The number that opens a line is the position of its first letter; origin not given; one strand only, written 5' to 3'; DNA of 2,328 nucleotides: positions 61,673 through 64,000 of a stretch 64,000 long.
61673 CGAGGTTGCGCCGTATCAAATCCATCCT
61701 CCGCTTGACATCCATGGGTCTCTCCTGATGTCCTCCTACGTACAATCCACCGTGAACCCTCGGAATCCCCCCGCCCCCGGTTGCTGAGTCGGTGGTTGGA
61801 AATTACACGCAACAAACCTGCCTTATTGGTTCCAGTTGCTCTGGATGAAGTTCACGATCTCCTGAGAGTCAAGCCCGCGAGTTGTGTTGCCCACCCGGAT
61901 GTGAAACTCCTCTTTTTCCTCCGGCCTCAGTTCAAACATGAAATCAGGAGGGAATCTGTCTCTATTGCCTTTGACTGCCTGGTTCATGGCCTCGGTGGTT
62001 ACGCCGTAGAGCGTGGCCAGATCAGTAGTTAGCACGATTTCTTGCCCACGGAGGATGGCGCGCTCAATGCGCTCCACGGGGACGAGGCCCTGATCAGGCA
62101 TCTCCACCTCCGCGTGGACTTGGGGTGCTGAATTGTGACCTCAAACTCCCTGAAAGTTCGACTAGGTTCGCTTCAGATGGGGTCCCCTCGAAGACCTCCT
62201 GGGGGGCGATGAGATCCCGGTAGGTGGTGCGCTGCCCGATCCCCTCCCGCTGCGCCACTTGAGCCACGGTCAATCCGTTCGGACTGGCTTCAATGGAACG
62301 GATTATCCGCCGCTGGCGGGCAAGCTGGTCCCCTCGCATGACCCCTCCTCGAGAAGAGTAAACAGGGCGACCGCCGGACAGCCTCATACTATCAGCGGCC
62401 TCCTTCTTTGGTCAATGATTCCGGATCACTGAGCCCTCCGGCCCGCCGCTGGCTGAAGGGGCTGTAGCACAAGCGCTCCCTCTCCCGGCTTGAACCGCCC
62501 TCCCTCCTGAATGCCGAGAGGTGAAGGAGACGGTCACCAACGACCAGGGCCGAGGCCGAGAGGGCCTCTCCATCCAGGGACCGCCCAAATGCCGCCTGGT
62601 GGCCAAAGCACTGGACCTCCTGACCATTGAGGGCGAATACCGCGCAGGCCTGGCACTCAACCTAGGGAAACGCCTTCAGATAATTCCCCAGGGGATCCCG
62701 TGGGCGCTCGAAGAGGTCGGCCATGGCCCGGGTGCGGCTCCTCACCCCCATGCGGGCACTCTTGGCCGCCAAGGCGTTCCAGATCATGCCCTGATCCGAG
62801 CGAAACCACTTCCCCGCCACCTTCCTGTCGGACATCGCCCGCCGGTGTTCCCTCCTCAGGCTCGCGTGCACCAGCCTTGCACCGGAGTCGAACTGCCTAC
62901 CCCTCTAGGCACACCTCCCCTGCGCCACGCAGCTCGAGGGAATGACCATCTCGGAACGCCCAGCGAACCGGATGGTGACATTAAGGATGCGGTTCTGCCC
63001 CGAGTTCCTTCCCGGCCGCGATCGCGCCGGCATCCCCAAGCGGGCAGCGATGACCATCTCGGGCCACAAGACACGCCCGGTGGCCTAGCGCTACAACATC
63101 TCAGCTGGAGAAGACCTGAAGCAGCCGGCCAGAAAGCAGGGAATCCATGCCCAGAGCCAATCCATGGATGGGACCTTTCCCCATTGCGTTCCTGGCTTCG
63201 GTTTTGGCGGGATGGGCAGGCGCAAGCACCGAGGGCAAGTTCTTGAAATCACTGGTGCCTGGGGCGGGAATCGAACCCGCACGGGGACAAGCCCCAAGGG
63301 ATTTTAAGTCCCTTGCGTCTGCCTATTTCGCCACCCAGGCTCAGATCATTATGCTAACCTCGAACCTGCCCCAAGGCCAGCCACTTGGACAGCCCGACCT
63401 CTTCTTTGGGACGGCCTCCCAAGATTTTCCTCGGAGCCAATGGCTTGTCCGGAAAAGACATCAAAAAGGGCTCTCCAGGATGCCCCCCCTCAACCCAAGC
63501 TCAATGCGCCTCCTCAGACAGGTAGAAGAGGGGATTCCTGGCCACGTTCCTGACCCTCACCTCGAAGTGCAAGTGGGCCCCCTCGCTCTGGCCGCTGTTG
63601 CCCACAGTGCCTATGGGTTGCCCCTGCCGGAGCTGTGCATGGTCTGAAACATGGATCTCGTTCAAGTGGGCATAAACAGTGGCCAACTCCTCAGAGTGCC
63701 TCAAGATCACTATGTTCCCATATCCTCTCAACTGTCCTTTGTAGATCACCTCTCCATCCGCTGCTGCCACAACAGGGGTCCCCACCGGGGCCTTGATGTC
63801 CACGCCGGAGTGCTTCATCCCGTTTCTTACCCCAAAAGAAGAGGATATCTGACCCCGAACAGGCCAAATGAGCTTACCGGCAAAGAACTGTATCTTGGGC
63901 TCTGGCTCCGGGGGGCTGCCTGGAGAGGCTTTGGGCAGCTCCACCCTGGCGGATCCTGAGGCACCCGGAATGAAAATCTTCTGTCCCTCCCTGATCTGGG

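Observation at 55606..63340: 7.6-kb genomic island integrated at tRNA-Leu(TAA), bounded by a 47-bp direct repeat of the tRNA 3' half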

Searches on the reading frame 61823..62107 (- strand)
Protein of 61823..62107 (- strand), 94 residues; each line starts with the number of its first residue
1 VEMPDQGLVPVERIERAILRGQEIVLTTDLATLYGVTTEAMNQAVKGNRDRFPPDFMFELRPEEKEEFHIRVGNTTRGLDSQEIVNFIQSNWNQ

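Call 7: search_protein_families(library=pfam, proteins=[window:61823-62107:-], max_evalue=0.01)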
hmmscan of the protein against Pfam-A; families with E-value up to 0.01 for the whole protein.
window:61823-62107:- (94 aa): 1 family
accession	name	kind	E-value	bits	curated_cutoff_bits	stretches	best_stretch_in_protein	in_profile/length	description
PF10543.14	ORF6N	-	1.5e-17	64.1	27.8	1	19-74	6-61/86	ORF6N domain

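Call 29: search_protein_families(library=padloc, proteins=[window:61823-62107:-], max_evalue=0.01)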
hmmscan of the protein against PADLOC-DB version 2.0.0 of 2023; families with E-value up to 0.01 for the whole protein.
window:61823-62107:- (94 aa): 3 families
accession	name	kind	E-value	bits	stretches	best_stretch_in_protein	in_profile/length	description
PDLC04856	PDC-S05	-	1.8e-18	64.9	1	17-72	15-72/177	-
PDLC04869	PDC-S05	-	1.6e-17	61.7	1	18-76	23-81/306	-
PDLC04849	PDC-S05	-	1.7e-16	58.4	1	13-74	9-72/183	-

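Call 30: search_protein_families(library=ncbifam, proteins=[window:61823-62107:-], max_evalue=0.01)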
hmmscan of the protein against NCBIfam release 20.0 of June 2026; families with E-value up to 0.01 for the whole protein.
window:61823-62107:- (94 aa): 0 families

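Call 84: search_protein_families(library=phrogs, proteins=[window:61823-62107:-], max_evalue=0.001)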
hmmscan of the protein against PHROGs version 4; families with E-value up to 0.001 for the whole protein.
window:61823-62107:- (94 aa): 1 family
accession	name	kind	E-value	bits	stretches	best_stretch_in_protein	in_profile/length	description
phrog_4792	-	transcription regulation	1.1e-10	42.6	1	13-74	14-76/268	anti-repressor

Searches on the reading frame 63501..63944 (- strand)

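Call 16: search_protein_families(library=pfam, proteins=[window:63501-63944:-], max_evalue=0.001)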
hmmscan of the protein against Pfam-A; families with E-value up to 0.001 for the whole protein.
window:63501-63944:- (147 aa): 1 family
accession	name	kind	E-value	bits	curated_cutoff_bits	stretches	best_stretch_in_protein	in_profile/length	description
PF01551.29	Peptidase_M23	-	5.9e-34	116.6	28.7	1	44-138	2-96/96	Peptidase family M23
